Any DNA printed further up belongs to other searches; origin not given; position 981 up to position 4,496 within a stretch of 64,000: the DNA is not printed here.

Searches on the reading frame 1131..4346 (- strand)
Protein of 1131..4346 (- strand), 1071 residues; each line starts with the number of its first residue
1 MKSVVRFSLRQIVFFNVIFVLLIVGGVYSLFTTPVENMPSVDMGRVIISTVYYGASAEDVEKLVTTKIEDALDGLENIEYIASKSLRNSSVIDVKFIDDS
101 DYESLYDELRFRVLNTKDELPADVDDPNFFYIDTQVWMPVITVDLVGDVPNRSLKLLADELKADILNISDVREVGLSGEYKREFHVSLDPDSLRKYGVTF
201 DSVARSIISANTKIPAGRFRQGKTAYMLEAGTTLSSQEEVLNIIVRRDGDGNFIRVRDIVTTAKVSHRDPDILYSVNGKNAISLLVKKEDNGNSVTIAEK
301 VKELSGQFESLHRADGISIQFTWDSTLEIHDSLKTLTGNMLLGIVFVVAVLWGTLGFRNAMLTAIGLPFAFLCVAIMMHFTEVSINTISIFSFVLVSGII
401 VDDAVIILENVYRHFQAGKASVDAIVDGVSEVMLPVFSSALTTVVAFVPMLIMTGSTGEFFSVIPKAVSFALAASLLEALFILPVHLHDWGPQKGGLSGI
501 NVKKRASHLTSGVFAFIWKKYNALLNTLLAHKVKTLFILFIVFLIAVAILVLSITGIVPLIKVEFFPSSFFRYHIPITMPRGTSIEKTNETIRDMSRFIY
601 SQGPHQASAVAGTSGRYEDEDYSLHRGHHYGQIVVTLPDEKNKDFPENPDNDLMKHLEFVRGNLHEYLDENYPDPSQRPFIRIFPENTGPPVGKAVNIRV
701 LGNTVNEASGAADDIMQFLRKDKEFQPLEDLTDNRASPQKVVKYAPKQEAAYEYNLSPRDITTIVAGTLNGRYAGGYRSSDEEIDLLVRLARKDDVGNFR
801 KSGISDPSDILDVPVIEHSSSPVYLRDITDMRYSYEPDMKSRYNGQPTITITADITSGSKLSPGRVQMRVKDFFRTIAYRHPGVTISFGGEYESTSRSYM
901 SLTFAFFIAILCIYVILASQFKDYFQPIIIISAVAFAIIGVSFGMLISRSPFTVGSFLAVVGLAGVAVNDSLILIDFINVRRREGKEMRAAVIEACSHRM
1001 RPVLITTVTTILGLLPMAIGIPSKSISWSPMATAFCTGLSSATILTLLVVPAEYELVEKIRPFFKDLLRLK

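Call 63: search_protein_families(library=pfam, proteins=[window:1131-4346:-], max_evalue=0.00001)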
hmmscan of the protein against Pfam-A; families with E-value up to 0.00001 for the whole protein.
window:1131-4346:- (1071 aa): 1 family
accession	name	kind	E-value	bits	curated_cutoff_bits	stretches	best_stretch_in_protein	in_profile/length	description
PF00873.25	ACR_tran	-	1.4e-167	559.8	28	1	5-1057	2-1020/1021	AcrB/AcrD/AcrF family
